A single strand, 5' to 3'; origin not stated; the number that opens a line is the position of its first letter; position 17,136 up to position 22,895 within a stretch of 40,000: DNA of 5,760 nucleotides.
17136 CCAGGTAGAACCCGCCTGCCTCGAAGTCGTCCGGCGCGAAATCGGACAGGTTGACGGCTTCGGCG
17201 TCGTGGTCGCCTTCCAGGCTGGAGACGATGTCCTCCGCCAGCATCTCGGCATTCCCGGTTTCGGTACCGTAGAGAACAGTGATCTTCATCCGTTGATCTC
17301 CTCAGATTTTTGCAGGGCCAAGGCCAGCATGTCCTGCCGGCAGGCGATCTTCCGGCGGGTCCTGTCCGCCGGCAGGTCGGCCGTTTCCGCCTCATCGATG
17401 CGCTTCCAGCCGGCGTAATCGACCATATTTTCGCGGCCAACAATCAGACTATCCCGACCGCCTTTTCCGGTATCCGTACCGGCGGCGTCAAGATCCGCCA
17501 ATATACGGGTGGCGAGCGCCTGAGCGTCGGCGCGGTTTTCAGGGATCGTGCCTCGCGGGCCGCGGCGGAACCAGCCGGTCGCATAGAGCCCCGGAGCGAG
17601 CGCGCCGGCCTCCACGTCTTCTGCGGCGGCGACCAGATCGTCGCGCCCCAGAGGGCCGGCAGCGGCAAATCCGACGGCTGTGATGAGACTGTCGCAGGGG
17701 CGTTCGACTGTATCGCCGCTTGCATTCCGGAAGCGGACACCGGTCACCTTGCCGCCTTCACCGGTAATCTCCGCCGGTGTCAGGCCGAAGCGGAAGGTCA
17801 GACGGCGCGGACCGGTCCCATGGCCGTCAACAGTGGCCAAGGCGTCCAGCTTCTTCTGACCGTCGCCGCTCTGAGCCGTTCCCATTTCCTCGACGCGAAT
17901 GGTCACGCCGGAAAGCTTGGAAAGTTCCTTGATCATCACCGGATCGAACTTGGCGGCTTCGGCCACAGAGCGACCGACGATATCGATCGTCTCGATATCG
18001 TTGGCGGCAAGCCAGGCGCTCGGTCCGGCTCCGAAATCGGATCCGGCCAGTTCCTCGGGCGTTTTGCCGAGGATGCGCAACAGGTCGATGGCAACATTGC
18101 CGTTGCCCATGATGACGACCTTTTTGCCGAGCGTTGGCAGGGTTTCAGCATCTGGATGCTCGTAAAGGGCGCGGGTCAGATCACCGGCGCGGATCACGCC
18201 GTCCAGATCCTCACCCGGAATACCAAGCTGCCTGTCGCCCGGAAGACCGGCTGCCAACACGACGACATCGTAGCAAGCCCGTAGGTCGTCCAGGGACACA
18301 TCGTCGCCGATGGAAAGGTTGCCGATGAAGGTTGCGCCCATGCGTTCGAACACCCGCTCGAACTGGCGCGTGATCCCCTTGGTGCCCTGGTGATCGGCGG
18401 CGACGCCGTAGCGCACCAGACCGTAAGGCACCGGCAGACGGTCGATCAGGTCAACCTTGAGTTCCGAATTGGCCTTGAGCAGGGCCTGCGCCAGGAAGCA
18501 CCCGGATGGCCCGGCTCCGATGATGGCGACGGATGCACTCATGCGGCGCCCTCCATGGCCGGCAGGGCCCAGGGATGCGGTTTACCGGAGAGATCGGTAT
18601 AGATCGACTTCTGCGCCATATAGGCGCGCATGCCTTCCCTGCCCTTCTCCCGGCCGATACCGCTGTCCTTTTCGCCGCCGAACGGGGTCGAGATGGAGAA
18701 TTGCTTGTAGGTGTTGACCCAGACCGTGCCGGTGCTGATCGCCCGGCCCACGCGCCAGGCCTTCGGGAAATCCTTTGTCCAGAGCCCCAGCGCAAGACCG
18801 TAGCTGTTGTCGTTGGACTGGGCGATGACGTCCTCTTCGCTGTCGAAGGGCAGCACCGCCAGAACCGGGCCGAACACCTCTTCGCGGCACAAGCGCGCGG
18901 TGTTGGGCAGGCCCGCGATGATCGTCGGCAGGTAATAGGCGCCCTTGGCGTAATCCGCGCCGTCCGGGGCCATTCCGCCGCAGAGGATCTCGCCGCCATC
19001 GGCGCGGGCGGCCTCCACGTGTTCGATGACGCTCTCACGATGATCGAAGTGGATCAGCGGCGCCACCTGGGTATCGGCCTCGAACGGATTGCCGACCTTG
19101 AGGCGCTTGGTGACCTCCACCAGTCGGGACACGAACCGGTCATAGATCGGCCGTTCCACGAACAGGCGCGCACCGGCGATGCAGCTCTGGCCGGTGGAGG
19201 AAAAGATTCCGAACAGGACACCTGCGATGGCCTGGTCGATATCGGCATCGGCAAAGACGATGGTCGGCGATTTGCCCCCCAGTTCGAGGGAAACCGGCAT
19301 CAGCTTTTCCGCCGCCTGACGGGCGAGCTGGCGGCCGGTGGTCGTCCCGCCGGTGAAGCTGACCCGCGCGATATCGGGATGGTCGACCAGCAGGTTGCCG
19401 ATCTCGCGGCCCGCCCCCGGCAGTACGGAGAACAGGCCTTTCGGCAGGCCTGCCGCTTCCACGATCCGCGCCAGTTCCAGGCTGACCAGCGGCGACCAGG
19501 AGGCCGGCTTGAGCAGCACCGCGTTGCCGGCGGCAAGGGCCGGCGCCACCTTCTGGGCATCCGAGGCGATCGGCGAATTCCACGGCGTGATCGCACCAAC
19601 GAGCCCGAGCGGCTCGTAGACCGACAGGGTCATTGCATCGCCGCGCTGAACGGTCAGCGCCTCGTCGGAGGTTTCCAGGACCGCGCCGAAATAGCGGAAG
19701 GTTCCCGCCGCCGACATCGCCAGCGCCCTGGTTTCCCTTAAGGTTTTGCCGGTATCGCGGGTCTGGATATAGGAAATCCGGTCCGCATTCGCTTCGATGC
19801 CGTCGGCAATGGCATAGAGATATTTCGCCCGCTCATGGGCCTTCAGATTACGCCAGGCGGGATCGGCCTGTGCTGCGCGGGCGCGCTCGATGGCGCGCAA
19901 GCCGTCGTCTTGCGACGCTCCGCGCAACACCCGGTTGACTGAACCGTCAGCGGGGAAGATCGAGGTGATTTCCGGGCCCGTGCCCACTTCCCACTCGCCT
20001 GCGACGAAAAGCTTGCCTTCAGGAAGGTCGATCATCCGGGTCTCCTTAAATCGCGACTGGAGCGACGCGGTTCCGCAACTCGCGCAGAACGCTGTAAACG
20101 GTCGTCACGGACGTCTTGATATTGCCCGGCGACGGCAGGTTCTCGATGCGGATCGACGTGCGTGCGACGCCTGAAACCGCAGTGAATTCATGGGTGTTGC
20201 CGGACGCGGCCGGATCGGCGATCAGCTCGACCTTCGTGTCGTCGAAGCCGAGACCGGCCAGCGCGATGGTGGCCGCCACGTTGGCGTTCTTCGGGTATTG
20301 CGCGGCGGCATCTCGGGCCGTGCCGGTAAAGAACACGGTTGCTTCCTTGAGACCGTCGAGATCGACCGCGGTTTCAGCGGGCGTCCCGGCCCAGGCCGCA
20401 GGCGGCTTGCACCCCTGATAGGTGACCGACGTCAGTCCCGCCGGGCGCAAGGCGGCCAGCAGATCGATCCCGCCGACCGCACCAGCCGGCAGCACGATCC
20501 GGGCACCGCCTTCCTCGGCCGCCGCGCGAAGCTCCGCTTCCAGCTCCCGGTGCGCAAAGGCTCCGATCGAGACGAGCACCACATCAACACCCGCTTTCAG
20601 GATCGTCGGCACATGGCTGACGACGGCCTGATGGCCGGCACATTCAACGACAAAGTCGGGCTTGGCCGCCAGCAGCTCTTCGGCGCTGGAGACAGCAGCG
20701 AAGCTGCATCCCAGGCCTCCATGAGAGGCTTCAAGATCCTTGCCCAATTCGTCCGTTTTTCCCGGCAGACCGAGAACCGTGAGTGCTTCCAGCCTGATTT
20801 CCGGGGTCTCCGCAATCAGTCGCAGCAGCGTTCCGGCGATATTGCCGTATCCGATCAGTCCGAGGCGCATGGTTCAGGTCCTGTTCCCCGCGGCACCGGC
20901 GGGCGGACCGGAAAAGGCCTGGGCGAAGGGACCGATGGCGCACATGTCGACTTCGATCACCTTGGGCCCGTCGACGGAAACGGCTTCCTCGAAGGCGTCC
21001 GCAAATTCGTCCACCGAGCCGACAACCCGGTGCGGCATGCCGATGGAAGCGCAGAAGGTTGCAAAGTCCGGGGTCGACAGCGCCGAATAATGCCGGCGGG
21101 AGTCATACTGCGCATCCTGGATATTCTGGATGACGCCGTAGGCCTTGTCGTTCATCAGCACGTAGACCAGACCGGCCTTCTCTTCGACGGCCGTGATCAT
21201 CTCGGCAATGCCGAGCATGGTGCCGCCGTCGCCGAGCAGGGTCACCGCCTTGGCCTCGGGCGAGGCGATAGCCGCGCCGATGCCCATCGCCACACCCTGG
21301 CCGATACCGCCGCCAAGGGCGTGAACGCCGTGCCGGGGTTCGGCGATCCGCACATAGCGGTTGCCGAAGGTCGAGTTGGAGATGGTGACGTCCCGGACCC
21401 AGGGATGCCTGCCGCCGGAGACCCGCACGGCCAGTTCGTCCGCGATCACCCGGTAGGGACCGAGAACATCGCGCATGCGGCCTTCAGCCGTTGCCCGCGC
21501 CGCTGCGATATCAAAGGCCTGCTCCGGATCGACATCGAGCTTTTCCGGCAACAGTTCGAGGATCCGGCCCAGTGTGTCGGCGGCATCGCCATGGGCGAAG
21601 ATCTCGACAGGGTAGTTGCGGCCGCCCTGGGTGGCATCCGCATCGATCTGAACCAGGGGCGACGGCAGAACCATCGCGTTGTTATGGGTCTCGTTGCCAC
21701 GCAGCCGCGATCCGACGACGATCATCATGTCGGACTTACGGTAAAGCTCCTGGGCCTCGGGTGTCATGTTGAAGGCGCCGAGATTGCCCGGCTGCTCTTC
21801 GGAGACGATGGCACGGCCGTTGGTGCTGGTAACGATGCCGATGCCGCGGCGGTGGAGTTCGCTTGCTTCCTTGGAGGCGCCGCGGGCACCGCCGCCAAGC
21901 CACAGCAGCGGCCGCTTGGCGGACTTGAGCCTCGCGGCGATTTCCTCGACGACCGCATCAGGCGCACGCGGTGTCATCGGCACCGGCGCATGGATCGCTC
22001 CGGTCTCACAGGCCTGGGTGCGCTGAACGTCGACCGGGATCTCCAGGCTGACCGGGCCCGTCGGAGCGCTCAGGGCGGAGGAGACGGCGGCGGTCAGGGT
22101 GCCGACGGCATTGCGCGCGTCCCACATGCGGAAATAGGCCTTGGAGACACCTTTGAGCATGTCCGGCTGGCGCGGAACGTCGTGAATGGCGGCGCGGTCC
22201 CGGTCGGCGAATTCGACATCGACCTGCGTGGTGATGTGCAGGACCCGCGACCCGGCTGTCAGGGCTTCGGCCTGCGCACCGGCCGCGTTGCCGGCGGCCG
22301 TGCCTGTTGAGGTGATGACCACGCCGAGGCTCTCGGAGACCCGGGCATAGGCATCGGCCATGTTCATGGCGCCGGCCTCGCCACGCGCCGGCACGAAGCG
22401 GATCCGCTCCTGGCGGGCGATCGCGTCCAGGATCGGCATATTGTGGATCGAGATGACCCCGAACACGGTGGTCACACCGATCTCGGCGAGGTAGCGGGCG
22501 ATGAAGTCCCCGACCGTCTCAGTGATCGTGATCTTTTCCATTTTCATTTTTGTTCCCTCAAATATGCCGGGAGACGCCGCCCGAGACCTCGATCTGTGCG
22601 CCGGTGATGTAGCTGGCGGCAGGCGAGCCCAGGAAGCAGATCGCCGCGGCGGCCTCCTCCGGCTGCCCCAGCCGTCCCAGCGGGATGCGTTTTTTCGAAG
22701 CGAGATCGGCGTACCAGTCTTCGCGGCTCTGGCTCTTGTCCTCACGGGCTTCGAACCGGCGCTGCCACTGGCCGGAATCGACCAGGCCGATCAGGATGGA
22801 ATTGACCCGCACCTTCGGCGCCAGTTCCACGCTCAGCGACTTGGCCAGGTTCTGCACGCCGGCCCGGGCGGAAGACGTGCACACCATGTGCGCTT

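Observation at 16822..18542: A flavodoxin and an adrenodoxin-reductase-type flavoprotein are the only redox partners encoded with an alpha-only Rieske oxygenase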

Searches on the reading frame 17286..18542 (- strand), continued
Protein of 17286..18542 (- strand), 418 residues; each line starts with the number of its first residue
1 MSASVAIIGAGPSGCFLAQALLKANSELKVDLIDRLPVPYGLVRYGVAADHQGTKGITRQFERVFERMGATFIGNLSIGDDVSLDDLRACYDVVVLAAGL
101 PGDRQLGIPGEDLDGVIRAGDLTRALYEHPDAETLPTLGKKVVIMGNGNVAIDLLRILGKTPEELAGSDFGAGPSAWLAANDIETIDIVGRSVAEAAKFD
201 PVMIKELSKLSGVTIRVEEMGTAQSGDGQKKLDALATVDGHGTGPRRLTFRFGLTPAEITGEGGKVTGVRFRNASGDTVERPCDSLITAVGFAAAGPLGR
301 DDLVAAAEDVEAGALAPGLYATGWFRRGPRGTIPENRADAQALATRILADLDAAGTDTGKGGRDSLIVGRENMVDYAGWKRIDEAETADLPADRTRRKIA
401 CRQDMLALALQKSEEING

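Call 61: find_encoding_contigs(protein=P0236, flank=7000, max_places=1)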
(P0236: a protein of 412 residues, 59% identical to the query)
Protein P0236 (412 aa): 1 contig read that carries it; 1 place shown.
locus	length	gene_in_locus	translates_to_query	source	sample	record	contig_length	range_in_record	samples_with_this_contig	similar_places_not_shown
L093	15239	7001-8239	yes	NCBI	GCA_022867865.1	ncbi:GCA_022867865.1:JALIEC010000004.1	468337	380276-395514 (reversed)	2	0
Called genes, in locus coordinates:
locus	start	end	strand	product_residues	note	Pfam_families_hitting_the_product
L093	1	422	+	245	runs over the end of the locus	PF00106:adh_short, PF08659:KR, PF13561:adh_short_C2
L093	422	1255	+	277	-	PF00561:Abhydrolase_1, PF00975:Thioesterase, PF12146:Hydrolase_4, PF12697:Abhydrolase_6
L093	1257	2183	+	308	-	PF00903:Glyoxalase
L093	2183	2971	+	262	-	PF00106:adh_short, PF08659:KR, PF13561:adh_short_C2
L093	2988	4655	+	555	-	PF02776:TPP_enzyme_N, PF00205:TPP_enzyme_M, PF02775:TPP_enzyme_C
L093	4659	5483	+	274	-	PF03447:NAD_binding_3, PF01958:Asp_DH_C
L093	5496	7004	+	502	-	PF00171:Aldedh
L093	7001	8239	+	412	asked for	PF07992:Pyr_redox_2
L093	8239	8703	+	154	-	PF00258:Flavodoxin_1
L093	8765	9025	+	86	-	PF20552:HTH_62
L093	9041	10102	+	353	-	PF00355:Rieske, PF19112:VanA_C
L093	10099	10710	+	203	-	PF13576:Pentapeptide_3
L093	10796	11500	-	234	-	PF00106:adh_short, PF01370:Epimerase, PF08659:KR, PF13561:adh_short_C2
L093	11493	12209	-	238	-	PF00392:GntR, PF07702:UTRA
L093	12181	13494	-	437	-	PF06808:DctM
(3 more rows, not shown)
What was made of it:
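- In Phaeobacter sp. J2-8 the order is ALDH-reductase-flavodoxin-HTH_62-Rieske-pentapeptide, so the pair is still adjacent to the oxygenase (call 61).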

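Call 62: find_encoding_contigs(protein=P0264, flank=7000, max_places=1)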
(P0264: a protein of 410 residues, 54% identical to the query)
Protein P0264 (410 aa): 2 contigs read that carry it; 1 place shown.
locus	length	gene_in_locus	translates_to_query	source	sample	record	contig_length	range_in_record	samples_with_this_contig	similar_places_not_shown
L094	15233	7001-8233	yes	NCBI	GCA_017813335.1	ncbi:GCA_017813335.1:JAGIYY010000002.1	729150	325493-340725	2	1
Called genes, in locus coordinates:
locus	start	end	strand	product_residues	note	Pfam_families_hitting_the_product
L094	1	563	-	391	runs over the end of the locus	PF13458:Peripla_BP_6, PF13433:Peripla_BP_5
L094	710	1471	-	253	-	PF09339:HTH_IclR, PF01614:IclR_C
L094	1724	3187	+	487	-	PF16952:Gln-synt_N_2 (weak), PF00120:Gln-synt_C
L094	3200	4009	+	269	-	PF00797:Acetyltransf_2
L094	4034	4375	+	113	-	PF02962:CHMI (weak)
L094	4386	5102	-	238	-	-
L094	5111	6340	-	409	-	PF19301:LigXa_C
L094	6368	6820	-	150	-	PF00355:Rieske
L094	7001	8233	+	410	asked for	PF07992:Pyr_redox_2, PF13450:NAD_binding_8 (weak)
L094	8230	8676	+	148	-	PF00258:Flavodoxin_1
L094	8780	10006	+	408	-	PF02417:Chromate_transp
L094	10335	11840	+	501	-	PF00916:Sulfate_transp, PF01740:STAS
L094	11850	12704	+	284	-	PF00582:Usp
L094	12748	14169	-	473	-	PF01565:FAD_binding_4, PF02913:FAD-oxidase_C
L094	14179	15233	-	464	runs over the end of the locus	PF07063:HGLS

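Call 63: find_encoding_contigs(protein=P0294, flank=7000, max_places=1)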
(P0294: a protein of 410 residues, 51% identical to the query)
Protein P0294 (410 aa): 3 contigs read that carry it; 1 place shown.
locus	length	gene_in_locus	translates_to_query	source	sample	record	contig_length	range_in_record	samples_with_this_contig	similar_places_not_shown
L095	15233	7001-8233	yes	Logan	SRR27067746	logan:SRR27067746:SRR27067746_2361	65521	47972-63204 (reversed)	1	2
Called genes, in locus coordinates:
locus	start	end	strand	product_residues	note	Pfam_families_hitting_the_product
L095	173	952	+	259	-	PF09339:HTH_IclR, PF01614:IclR_C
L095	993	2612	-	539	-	PF07969:Amidohydro_3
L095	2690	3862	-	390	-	PF13433:Peripla_BP_5, PF13458:Peripla_BP_6, PF01094:ANF_receptor (weak)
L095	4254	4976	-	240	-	-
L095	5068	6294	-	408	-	PF11723:Aromatic_hydrox (faint), PF19301:LigXa_C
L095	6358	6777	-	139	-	PF00355:Rieske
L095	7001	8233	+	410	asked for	PF07992:Pyr_redox_2 (weak)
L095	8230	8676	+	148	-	PF00258:Flavodoxin_1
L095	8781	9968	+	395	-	PF00083:Sugar_tr (weak), PF07690:MFS_1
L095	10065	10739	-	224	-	PF03737:RraA-like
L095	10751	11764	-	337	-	PF00389:2-Hacid_dh, PF02826:2-Hacid_dh_C, PF00670:AdoHcyase_NAD (weak)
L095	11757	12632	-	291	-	PF03328:HpcH_HpaI, PF15617:C-C_Bond_Lyase (weak)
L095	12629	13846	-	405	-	PF02515:CoA_transf_3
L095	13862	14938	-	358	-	PF00005:ABC_tran, PF13304:AAA_21 (weak), PF08402:TOBE_2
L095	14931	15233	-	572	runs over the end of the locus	PF00528:BPD_transp_1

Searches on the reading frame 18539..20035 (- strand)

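Call 3: search_protein_families(library=pfam, proteins=[window:18539-20035:-])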
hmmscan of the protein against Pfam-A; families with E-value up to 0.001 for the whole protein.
window:18539-20035:- (498 aa): 1 family
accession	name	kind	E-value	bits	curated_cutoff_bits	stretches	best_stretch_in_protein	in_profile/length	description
PF00171.27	Aldedh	-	1.8e-157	525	23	1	20-478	6-461/461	Aldehyde dehydrogenase family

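Call 24: search_protein_families(library=ncbifam, proteins=[window:18539-20035:-], max_evalue=0.00001)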
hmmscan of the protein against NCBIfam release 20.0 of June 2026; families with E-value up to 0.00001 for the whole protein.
window:18539-20035:- (498 aa): 44 families (the best 25 are shown)
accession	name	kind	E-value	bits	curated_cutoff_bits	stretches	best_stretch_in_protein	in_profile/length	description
TIGR01804.1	BADH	equivalog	2.9e-142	474.4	668.6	1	10-475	1-466/467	betaine-aldehyde dehydrogenase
TIGR02299.1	HpaE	equivalog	5e-140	467.3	638.35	1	9-480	3-476/488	5-carboxymethyl-2-hydroxymuconate semialdehyde dehydrogenase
NF009725.0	PRK13252.1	equivalog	9.7e-135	449.7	593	1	5-483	5-482/488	betaine-aldehyde dehydrogenase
TIGR03216.1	OH_muco_semi_DH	equivalog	3e-124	415.3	693.25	1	10-478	4-477/481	2-hydroxymuconic semialdehyde dehydrogenase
NF010000.0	PRK13473.1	subfamily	1.1e-119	400.1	615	1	8-480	4-472/475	aminobutyraldehyde dehydrogenase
NF045735.1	PaDhStyDPseudo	equivalog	2.8e-116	389.1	850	1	8-478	4-479/483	phenylacetaldehyde dehydrogenase StyD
NF045736.1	PaDhStyDRhodo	equivalog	3.2e-113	378.8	800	1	8-478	4-475/479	phenylacetaldehyde dehydrogenase StyD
NF006916.0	PRK09407.1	equivalog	6.2e-112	374.9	521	1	22-479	35-491/526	succinic semialdehyde dehydrogenase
NF050026.1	AcaldDHExaC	equivalog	3.6e-109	365.6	900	1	10-483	19-496/503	acetaldehyde dehydrogenase ExaC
TIGR01780.1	SSADH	subfamily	4.7e-109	365.2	646.35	1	28-476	4-448/448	succinate-semialdehyde dehydrogenase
NF042993.1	AlphKGSA_gudD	equivalog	6.6e-101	338.4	770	1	10-479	7-479/481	alpha-ketoglutaric semialdehyde dehydrogenase GucD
NF052305.1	DioxValDhHalo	equivalog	1.1e-100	337.9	750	1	9-481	7-482/483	2,5-dioxovalerate dehydrogenase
NF007352.0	PRK09847.1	equivalog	1.3e-97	327.4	850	1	6-482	19-493/495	aldehyde dehydrogenase PuuC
NF008415.0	PRK11241.1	equivalog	2.3e-97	326.7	828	1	9-477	13-477/482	NADP-dependent succinate-semialdehyde dehydrogenase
NF040648.1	lactal_redase_Meth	equivalog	7.8e-97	325.2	650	1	10-467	2-449/463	lactaldehyde dehydrogenase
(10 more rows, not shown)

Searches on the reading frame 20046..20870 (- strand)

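Call 3: search_protein_families(library=pfam, proteins=[window:20046-20870:-])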
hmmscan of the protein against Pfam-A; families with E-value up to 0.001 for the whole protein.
window:20046-20870:- (274 aa): 4 families
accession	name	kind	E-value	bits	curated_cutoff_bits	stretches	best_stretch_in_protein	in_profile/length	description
PF01958.23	Asp_DH_C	-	6e-30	103.8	27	1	175-262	2-89/89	Aspartate dehydrogenase, C-terminal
PF03447.22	NAD_binding_3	-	2.4e-18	67.4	24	1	7-128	1-116/116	Homoserine dehydrogenase, NAD binding domain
PF03435.24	Sacchrp_dh_NADP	-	0.00037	21.3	25.1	1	5-126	3-129/129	Saccharopine dehydrogenase NADP binding domain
PF01118.30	Semialdhyde_dh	-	0.00061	20.6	26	0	3-98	2-94/121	Semialdehyde dehydrogenase, NAD binding domain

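Call 24: search_protein_families(library=ncbifam, proteins=[window:20046-20870:-], max_evalue=0.00001)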
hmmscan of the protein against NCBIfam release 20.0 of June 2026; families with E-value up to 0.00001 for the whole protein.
window:20046-20870:- (274 aa): 8 families
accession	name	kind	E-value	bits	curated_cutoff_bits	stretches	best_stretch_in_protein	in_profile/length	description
NF009828.0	PRK13303.1-3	subfamily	1.8e-78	263.3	177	1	1-273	2-262/263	aspartate dehydrogenase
NF009827.0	PRK13303.1-2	equivalog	6.3e-70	235.5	226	1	2-274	3-267/267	aspartate dehydrogenase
NF009826.0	PRK13303.1-1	equivalog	5.3e-69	232.7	479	1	4-272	13-271/273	aspartate dehydrogenase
NF009829.0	PRK13303.1-4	subfamily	4.5e-57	193.4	184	1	1-270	1-239/245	aspartate dehydrogenase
NF009830.0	PRK13304.1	equivalog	1.3e-55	188.7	267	1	1-273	2-262/265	aspartate dehydrogenase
NF009824.0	PRK13301.1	equivalog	1.1e-52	179.1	528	1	57-272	49-264/267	putative L-aspartate dehydrogenase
TIGR03855.1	NAD_NadX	equivalog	1.3e-52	178.6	206.55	1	58-272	25-227/229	aspartate dehydrogenase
NF009825.0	PRK13302.1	equivalog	1.5e-40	139.4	253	1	65-273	62-268/271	aspartate dehydrogenase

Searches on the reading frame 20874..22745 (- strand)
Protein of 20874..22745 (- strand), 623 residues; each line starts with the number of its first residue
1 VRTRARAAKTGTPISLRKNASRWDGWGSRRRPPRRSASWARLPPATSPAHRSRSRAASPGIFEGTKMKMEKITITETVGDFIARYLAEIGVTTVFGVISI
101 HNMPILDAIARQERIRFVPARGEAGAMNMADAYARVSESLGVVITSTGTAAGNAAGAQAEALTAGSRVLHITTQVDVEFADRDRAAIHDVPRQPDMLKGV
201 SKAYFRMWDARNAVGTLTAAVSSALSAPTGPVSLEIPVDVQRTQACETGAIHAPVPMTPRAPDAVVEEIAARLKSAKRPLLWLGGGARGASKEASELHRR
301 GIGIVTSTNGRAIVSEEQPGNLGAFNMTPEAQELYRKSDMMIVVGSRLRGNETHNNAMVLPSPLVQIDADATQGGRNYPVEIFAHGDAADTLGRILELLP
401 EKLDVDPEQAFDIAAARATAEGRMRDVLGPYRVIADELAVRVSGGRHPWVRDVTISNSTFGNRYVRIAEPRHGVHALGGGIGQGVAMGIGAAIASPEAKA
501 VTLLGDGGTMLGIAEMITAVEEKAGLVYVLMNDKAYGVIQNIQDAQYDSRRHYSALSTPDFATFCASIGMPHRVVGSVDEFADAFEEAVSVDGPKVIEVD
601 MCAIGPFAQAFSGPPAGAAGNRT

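Call 3: search_protein_families(library=pfam, proteins=[window:20874-22745:-])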
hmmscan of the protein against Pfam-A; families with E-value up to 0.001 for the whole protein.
window:20874-22745:- (623 aa): 3 families
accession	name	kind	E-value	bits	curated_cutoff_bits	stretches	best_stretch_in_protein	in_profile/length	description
PF02776.23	TPP_enzyme_N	-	1.9e-27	95.8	26.8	1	77-184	2-107/119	Thiamine pyrophosphate enzyme, N-terminal TPP binding domain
PF02775.26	TPP_enzyme_C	-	7.2e-26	91.2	21.9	1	459-599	7-151/151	Thiamine pyrophosphate enzyme, C-terminal TPP binding domain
PF00205.28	TPP_enzyme_M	-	3e-25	89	30.4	1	266-393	1-135/137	Thiamine pyrophosphate enzyme, central domain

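Call 24: search_protein_families(library=ncbifam, proteins=[window:20874-22550:-], max_evalue=0.00001)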
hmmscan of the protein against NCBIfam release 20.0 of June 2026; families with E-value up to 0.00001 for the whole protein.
window:20874-22550:- (558 aa): 52 families (the best 25 are shown)
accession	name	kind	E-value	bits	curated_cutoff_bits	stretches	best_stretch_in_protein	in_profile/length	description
NF005470.0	PRK07064.1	equivalog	6.3e-229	761.6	495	1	10-553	4-546/552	thiamine pyrophosphate-binding protein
NF006122.0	PRK08266.1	subfamily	3e-79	267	571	1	10-536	3-524/543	hypothetical protein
NF005712.0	PRK07524.1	subfamily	1.9e-71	241.1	500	1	10-536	2-529/536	5-guanidino-2-oxopentanoate decarboxylase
NF006052.0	PRK08199.1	subfamily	1.1e-55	189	539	1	10-536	7-537/559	thiamine pyrophosphate protein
TIGR00118.1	acolac_lg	equivalog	6e-53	180.1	538.35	1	14-536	4-534/557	biosynthetic-type acetolactate synthase large subunit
NF006187.0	PRK08322.1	equivalog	1.9e-52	178.5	509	1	14-535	5-527/548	acetolactate synthase large subunit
NF004919.0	PRK06276.1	equivalog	1.9e-48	165.2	866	1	15-534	5-536/582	acetolactate synthase large subunit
NF006016.1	PRK08155.1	equivalog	6.9e-48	163.4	870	1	13-536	5-532/554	acetolactate synthase large subunit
NF006378.0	PRK08617.1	equivalog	1.7e-47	162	510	1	10-535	7-537/556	acetolactate synthase AlsS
NF006524.0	PRK08978.1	equivalog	1.5e-46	158.8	738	1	16-535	6-523/548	acetolactate synthase 2 catalytic subunit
NF005584.0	PRK07282.1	equivalog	1e-44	153.1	970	1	5-537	2-541/566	acetolactate synthase large subunit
NF004772.0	PRK06112.1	subfamily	1.4e-44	152.4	673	1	3-535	6-558/578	acetolactate synthase catalytic subunit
TIGR02418.1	acolac_catab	equivalog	8.8e-42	143.3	551.1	1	15-535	3-528/539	acetolactate synthase AlsS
NF006581.0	PRK09107.1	equivalog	1.3e-40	139.3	974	1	12-556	12-570/595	acetolactate synthase 3 large subunit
NF004710.0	PRK06048.1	equivalog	3.1e-40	138.2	976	1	13-536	10-537/561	acetolactate synthase large subunit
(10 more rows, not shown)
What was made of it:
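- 18539..25851 (-): Seven catabolic enzymes between the Rieske gene and the reductase: SDR1 25108-25851, alpha/beta hydrolase 24285-25100, extradiol dioxygenase 23346-24260, SDR2 22558-23346, TPP enzyme 20874-~22547, AspDH-like 20046-20870, ALDH 18539-20035. Pfam (call 3) and NCBIfam (call 24).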
